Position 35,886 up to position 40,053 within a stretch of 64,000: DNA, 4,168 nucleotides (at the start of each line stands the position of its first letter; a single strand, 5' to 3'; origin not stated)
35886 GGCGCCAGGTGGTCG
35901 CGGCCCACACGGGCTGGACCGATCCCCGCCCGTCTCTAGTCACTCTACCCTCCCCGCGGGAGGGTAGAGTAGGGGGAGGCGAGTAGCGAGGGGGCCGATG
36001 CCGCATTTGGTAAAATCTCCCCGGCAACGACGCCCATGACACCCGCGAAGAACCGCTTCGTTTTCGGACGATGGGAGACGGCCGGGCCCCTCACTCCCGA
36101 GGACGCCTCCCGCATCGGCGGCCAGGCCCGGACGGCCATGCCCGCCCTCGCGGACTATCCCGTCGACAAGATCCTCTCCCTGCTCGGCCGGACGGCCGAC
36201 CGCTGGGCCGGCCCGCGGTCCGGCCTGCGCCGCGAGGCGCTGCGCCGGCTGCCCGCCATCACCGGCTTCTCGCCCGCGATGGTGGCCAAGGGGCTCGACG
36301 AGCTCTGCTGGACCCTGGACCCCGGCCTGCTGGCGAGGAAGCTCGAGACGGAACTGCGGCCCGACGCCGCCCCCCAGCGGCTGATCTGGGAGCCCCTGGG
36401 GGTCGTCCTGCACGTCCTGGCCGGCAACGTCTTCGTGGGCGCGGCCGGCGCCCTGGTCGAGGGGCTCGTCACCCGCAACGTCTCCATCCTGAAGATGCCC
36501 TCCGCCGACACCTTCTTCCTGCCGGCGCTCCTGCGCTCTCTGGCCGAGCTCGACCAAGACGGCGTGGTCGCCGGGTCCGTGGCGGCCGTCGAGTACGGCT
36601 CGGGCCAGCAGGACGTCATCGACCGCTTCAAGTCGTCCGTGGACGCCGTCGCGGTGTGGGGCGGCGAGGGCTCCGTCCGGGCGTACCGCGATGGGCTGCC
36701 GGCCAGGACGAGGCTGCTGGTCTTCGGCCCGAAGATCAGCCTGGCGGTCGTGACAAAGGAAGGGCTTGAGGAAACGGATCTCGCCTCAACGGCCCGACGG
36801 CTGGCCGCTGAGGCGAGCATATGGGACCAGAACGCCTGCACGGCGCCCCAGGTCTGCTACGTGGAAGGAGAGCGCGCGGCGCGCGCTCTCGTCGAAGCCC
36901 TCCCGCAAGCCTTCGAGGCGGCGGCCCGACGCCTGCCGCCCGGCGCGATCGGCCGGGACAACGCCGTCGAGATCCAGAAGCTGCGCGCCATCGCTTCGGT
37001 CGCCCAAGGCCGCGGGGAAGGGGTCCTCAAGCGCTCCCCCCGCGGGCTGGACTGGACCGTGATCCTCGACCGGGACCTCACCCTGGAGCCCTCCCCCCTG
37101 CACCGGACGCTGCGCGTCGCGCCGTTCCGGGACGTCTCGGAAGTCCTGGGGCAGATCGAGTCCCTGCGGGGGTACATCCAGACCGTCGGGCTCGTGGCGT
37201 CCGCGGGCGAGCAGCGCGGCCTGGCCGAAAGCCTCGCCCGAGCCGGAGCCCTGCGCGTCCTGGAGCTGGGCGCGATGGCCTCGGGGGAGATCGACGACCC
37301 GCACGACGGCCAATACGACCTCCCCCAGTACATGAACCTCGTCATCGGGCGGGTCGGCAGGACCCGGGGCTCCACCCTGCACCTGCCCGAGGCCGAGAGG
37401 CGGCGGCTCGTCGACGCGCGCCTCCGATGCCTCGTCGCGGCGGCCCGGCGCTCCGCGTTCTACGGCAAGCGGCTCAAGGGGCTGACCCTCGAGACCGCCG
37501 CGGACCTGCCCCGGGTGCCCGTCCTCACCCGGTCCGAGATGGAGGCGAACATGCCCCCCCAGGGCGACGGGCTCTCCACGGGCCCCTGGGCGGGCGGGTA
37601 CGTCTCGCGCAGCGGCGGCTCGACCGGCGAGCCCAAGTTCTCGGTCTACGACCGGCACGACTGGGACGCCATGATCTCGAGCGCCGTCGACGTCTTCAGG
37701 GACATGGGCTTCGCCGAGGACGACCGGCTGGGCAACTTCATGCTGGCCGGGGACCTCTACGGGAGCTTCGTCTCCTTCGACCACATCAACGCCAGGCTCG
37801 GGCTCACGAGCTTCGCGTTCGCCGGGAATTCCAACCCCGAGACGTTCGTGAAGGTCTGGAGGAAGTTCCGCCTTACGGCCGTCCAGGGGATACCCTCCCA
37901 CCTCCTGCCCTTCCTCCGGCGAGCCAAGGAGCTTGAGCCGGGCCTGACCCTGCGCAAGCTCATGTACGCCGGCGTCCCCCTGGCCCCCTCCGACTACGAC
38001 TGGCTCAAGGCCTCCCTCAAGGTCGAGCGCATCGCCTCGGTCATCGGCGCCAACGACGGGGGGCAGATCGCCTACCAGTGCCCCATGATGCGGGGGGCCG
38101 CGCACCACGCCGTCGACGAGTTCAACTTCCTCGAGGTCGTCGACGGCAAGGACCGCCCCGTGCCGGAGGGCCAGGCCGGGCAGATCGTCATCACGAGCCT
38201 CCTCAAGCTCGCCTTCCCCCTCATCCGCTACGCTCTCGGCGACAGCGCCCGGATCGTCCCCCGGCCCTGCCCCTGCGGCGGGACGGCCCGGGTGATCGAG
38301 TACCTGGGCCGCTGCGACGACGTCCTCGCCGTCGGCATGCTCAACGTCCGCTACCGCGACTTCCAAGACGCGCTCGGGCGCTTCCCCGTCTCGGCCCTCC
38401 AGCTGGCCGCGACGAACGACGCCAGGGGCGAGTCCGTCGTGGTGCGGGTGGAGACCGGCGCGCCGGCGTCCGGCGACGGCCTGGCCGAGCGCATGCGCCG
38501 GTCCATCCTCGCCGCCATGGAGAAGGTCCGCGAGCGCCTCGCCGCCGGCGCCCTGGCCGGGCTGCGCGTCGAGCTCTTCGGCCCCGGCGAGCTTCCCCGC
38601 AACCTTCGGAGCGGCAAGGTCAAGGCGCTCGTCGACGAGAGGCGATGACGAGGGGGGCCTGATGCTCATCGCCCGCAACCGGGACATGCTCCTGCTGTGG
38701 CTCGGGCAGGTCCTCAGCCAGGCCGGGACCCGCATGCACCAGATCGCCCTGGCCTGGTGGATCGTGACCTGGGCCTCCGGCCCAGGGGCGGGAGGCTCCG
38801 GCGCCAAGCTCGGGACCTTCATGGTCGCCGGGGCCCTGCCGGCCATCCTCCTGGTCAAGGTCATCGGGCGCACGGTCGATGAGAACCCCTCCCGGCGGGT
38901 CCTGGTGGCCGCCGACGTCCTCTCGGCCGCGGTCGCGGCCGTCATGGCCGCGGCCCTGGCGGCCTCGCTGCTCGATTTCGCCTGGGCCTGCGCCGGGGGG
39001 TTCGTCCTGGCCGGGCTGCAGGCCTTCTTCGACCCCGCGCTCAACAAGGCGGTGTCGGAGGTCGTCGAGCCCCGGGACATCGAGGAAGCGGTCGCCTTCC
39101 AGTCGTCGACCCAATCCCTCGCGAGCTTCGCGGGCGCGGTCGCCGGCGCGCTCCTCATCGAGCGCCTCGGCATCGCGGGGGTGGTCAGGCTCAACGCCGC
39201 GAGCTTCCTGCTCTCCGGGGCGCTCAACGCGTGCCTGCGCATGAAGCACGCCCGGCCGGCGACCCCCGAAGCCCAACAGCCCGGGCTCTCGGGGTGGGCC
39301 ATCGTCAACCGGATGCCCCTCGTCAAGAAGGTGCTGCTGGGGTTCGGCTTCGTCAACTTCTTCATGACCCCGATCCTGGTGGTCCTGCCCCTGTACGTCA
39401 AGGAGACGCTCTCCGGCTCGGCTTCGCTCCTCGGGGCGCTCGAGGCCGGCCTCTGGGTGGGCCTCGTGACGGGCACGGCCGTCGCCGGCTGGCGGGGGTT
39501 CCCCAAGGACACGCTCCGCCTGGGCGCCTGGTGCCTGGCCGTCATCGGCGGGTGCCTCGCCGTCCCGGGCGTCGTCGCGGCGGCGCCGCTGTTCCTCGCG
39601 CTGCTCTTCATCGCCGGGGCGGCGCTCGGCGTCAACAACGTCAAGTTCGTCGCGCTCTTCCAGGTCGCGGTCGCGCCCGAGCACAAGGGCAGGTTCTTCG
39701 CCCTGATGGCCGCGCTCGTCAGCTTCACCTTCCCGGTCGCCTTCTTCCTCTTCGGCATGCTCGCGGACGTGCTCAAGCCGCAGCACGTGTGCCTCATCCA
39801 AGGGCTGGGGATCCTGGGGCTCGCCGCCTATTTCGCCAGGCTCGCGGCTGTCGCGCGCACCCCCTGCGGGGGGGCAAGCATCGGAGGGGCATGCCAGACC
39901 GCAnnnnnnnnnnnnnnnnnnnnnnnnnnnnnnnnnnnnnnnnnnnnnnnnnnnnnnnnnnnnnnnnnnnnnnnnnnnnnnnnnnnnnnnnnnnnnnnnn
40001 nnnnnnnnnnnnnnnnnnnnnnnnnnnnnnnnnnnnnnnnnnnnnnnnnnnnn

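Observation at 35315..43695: TetR-headed, translationally coupled operon: LuxC-reductase::PaaK-ligase fusion, MFS exporter, two double-GNAT-like proteins and a B12 radical SAM; candidate uncharacterised acyl/aldehyde-metabolite pathway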

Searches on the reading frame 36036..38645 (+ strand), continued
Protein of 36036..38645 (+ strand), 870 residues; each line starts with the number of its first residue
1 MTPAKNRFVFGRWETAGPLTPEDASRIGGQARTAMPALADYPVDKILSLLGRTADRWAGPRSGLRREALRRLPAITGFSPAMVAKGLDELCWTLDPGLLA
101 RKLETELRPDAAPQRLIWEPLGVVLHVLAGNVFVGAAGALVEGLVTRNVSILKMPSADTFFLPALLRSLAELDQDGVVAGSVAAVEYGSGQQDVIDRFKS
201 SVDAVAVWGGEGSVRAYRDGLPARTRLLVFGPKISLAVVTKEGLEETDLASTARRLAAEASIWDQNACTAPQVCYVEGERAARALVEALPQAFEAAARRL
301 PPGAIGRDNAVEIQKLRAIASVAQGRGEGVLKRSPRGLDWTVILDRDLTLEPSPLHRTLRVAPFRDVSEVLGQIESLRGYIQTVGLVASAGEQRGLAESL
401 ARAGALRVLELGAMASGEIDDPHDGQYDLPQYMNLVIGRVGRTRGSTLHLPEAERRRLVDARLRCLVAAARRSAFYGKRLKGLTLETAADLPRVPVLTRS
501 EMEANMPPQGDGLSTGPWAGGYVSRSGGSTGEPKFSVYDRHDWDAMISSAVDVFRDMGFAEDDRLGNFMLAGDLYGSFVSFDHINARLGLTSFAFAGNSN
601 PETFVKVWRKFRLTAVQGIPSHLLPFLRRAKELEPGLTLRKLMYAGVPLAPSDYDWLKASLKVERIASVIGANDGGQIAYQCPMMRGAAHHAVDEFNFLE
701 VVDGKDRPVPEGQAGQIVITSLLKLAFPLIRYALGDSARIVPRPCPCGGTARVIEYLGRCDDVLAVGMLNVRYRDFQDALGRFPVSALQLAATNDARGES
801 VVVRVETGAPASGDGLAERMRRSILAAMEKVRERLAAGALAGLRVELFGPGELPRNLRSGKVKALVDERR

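Call 62: search_dna_similar(query=window:36036-38645:+, collection=plasmids, mode=protein, max_evalue=1e-10, max_rows=25)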
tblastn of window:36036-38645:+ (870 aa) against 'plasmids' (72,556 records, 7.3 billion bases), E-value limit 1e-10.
Records with a match: 92; places in all: 101; records where one place covers at least 80% of the query: 8.
Best place of each record, by identity: <60% 92.
By first word of the organism name: Azospirillum 22; Pantoea 13; Streptomyces 9; Thermus 4; Bacillus 4; Streptantibioticus 2; Salmonella 2; Sphingobium 2; Pseudonocardia 2; Variovorax 2; and 30 more.
By predicted mobility (MOB-suite, as given by PLSDB): non-mobilizable 72; mobilizable 13; conjugative 7.
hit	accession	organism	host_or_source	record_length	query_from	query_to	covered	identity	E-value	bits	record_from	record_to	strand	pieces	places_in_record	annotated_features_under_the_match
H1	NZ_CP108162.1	Streptomyces sp. NBC_00158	-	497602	77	870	91%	29.7%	8e-68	254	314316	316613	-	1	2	acyl-CoA reductase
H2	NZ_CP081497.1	Streptomyces sp. BHT-5-2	whole organism,plant soil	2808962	99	869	89%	29.9%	2e-73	271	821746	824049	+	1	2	none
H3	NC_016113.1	Streptantibioticus cattleyicolor NRRL 8057 = DSM 46488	-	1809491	87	869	80%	32.3%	1e-34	287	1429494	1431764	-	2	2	none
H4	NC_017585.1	Streptantibioticus cattleyicolor NRRL 8057 = DSM 46488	-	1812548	87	869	80%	32.3%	1e-34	287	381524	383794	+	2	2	none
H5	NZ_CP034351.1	Streptomyces sp. W1SF4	-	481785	95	867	89%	29.0%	2e-63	241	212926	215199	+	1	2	acyl-CoA reductase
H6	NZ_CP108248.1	Kitasatospora sp. NBC_00070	-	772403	87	870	81%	31.2%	5e-37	292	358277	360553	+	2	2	acyl-CoA reductase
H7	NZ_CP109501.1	Streptomyces sp. NBC_01426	-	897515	95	870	79%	31.4%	3e-33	276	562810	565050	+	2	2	acyl-CoA reductase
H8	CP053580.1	Salmonella enterica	-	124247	76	870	91%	26.2%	6e-47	293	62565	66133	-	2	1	AMP-binding protein | phenylacetate--CoA ligase family protein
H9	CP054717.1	Salmonella enterica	-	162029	76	870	91%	25.8%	3e-47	191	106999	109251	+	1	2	AMP-binding protein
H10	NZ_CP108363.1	Streptomyces sp. NBC_01343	-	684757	485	869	44%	37.5%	7e-67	251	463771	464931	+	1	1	phenylacetate--CoA ligase family protein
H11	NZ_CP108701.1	Streptomyces sp. NBC_01006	-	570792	485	869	44%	36.7%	2e-64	244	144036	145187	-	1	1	phenylacetate--CoA ligase family protein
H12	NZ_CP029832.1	Azospirillum ramasamyi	single cell,Cow dung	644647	38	429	45%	31.4%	2e-33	147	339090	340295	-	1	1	acyl-CoA reductase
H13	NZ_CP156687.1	Burkholderia stagnalis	Bacterial cells,soils collected in ...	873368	486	869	44%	31.8%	1e-52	208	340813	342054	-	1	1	hypothetical protein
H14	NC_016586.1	Azospirillum lipoferum 4B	-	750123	38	429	45%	30.5%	1e-30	138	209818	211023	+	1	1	acyl-CoA reductase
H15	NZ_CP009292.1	Novosphingobium pentaromativorans US6-1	mud sediment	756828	32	436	47%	28.7%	6e-23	113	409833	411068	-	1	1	acyl-CoA reductase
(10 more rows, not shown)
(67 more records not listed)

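Call 63: get_annotated_region(hit=H9, flank=7000)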
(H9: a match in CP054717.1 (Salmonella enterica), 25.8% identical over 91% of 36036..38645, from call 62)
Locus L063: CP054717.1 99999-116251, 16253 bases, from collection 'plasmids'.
description: Salmonella enterica strain 85-0120 plasmid unnamed1, complete sequence
organism: Salmonella enterica (NCBI taxid 28901)
taxonomy: Bacteria; Pseudomonadota; Gammaproteobacteria; Enterobacterales; Enterobacteriaceae; Salmonella; Salmonella enterica
host: -; source: -; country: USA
typing (MOB-suite, as given by PLSDB): conjugative; replicon IncFIB,IncFII,IncFII; relaxase MOBP; mating-pair formation MPF_T
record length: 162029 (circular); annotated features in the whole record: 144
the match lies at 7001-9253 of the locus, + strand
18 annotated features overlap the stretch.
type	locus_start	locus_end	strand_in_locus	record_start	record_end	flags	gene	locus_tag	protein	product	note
CDS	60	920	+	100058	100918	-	-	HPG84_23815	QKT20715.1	alpha/beta hydrolase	-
CDS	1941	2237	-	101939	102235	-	-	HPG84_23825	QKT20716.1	type II toxin-antitoxin system RelE/ParE family toxin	-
CDS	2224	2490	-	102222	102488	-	-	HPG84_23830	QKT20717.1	type II toxin-antitoxin system ParD family antitoxin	-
CDS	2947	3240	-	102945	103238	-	-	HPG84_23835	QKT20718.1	hypothetical protein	-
CDS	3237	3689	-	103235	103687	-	-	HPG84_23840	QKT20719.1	phage holin family protein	-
CDS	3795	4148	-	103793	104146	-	-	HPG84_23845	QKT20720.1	hypothetical protein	-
CDS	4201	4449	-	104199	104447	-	-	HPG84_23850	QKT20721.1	DUF883 domain-containing protein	-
CDS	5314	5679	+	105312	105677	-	-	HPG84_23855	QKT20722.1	hypothetical protein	-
CDS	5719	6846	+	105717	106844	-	-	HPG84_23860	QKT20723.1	acyl-protein synthase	-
CDS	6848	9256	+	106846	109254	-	-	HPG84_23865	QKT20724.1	AMP-binding protein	-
CDS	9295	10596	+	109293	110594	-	-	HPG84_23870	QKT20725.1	phenylacetate--CoA ligase family protein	-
CDS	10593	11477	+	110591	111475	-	-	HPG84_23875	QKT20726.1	GNAT family N-acetyltransferase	-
CDS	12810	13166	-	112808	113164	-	-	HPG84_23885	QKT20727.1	recombinase family protein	-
CDS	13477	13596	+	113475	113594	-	-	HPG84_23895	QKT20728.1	helix-turn-helix domain-containing protein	-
CDS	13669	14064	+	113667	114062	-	-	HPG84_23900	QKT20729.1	recombinase family protein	-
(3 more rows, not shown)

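Call 64: get_annotated_region(hit=H1, flank=8000)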
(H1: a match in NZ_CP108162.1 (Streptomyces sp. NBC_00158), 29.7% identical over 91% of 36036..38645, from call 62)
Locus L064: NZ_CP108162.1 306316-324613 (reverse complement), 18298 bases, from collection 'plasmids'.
description: Streptomyces sp. NBC_00158 plasmid unnamed1, complete sequence
organism: Streptomyces sp. NBC_00158 (NCBI taxid 2903627)
taxonomy: Bacteria; Actinomycetota; Actinomycetes; Kitasatosporales; Streptomycetaceae; Streptomyces; Streptomyces sp. NBC 00158
host: -; source: -; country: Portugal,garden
typing (MOB-suite, as given by PLSDB): non-mobilizable
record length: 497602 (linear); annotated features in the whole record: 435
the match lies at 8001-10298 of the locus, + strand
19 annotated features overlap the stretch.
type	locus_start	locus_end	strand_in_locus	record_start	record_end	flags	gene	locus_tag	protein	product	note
CDS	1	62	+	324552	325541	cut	-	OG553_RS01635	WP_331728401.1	YafY family protein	-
CDS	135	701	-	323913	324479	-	-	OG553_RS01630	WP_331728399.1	DUF6817 domain-containing protein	-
CDS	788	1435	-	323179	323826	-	-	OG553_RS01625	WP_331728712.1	NAD(P)H oxidoreductase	-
CDS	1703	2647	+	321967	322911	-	-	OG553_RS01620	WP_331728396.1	AraC family transcriptional regulator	-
CDS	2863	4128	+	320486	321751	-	-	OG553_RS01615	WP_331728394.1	phenylacetate--CoA ligase family protein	-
CDS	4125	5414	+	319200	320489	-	-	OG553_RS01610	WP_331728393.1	MFS transporter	GO:0055085 - transmembrane transport [Evidence IEA]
CDS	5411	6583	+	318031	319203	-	-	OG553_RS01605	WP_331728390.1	GNAT family N-acetyltransferase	-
CDS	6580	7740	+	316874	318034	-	-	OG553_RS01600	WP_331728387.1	acyl-protein synthase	-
CDS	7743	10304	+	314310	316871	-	-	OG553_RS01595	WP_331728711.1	acyl-CoA reductase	GO:0008218 - bioluminescence [Evidence IEA]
CDS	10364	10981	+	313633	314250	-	-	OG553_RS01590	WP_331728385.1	nucleoside/nucleotide kinase family protein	-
CDS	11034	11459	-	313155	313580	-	-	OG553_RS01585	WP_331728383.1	peptidase inhibitor family I36 protein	-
CDS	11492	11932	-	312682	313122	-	-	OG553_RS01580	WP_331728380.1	peptidase inhibitor family I36 protein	-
CDS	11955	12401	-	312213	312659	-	-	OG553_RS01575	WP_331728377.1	peptidase inhibitor family I36 protein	-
CDS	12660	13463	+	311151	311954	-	-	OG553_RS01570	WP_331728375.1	alpha/beta hydrolase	-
CDS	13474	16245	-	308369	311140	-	-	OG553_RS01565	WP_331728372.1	LuxR family transcriptional regulator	-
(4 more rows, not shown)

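Call 72: search_protein_families(library=pfam, proteins=[L064:5411-6580:+, L063:10593-11474:+], max_evalue=0.01)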
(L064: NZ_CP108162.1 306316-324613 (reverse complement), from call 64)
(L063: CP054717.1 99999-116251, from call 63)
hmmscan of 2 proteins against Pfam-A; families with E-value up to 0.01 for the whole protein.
L064:5411-6580:+ (390 aa): 2 families
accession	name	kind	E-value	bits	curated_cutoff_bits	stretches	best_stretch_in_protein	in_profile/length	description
PF00583.31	Acetyltransf_1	-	2.6e-05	24.9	20.7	1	25-137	9-116/116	Acetyltransferase (GNAT) family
PF13508.13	Acetyltransf_7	-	0.0029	18.4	27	1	74-138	25-83/84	Acetyltransferase (GNAT) domain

L063:10593-11474:+ (294 aa): 7 families
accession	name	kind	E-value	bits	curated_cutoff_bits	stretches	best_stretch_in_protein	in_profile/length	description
PF00583.31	Acetyltransf_1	-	7.2e-11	42.8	20.7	1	17-129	6-116/116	Acetyltransferase (GNAT) family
PF13673.13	Acetyltransf_10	-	1.6e-08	35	23.6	1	44-132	28-110/128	Acetyltransferase (GNAT) domain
PF13508.13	Acetyltransf_7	-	3.1e-07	31.1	27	1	50-130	6-83/84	Acetyltransferase (GNAT) domain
PF13302.13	Acetyltransf_3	-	3.3e-07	31.5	25.4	1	3-130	3-138/138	Acetyltransferase (GNAT) domain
PF13527.13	Acetyltransf_9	-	9.1e-05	22.9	25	1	4-129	2-124/127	Acetyltransferase (GNAT) domain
PF08445.16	FR47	-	0.00085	19.7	22.1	1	69-131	18-79/86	FR47-like protein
PF12746.13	GNAT_acetyltran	-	0.002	18.2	26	1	79-132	187-237/243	GNAT acetyltransferase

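Call 84: search_protein_families(library=pfam, proteins=[L006:7452-8576:+, L006:6153-7391:-, L006:8829-9998:+], max_evalue=0.01)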
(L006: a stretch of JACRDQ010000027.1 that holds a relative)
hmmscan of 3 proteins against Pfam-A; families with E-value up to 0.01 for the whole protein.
L006:7452-8576:+ (375 aa): 0 families

L006:6153-7391:- (413 aa): 0 families

L006:8829-9998:+ (390 aa): 1 family
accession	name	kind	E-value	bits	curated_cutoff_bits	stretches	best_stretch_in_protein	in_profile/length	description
PF04443.18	LuxE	-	1.6e-38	133.1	24.9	1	54-381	48-385/391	Acyl-protein synthetase, LuxE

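Call 105: search_protein_families(library=pfam, proteins=[L012:251-1165:+, L012:5600-7222:-, L012:7225-8691:-, L012:634-1308:+], max_evalue=0.01)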
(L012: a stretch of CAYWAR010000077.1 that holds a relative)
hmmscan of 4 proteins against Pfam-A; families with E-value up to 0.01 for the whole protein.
L012:251-1165:+ (305 aa): 1 family
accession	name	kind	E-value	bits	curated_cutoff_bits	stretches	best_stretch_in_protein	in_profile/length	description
PF13635.12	DUF4143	-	3.4e-12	46.8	28.1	1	153-235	55-149/160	Domain of unknown function (DUF4143)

L012:5600-7222:- (541 aa): 1 family
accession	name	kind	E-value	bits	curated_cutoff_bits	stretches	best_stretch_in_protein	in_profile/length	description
PF02517.21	Rce1-like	-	3.1e-14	53.5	22.4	1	350-441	7-92/93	Type II CAAX prenyl endopeptidase Rce1-like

L012:7225-8691:- (489 aa): 1 family
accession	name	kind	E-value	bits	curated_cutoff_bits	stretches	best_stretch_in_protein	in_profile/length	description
PF02517.21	Rce1-like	-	3.2e-10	40.6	22.4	1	384-478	3-92/93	Type II CAAX prenyl endopeptidase Rce1-like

L012:634-1308:+ (225 aa): 0 families

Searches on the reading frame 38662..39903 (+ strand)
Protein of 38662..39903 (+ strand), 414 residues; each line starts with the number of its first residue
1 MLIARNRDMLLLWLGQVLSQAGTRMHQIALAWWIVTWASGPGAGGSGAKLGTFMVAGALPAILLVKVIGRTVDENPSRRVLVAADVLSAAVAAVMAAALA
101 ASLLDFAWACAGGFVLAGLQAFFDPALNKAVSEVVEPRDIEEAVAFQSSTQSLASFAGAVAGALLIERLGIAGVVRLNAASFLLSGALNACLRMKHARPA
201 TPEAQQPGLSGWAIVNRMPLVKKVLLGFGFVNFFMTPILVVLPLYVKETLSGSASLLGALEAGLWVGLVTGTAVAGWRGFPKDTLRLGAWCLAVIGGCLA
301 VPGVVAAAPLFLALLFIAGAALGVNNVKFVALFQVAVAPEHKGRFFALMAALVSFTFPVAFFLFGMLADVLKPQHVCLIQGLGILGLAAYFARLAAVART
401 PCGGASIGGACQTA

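Call 9: search_protein_families(library=pfam, proteins=[window:38662-39903:+], max_evalue=0.01)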
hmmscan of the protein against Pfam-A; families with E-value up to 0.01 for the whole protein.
window:38662-39903:+ (414 aa): 2 families
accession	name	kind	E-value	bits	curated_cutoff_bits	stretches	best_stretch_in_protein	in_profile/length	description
PF07690.21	MFS_1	-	4.4e-20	72.3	33.4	1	12-354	1-340/347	Major Facilitator Superfamily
PF05977.19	MFS_3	-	5e-15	55.4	27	1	11-388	14-387/524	Transmembrane secretion effector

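Call 10: search_protein_families(library=ncbifam, proteins=[window:38662-39903:+], max_evalue=0.01)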
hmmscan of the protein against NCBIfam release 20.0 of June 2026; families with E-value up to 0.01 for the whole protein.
window:38662-39903:+ (414 aa): 8 families
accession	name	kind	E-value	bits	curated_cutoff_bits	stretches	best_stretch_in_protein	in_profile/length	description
TIGR00900.1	2A0121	subfamily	7.2e-39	134.1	319.6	1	10-371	2-363/364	H+ Antiporter protein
NF000245.1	macrolide_MefA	exception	7e-19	68.2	675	1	10-393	12-395/405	macrolide efflux MFS transporter Mef(A)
NF000051.1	macrolide_MefB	exception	3.2e-09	36.2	800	1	9-381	11-382/409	macrolide efflux MFS transporter Mef(B)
NF007792.0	PRK10489.1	equivalog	2.5e-08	33.3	324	1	126-392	130-396/419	enterobactin transporter EntS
NF000154.1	macrolide_MefEN2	exception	2.7e-08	33.5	800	1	14-384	13-381/401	macrolide efflux MFS transporter Mef(En2)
NF012178.0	tet_MFS_V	exception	1e-07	31.5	640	1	22-390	23-393/409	tetracycline efflux MFS transporter Tet(V)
NF000246.1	macrolide_MefC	exception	2.4e-07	30.1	870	1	9-381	10-382/407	macrolide efflux MFS transporter Mef(C)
NF006386.0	PRK08633.1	equivalog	7.8e-07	27.2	1221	1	56-390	55-403/1147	acyl-[ACP]--phospholipid O-acyltransferase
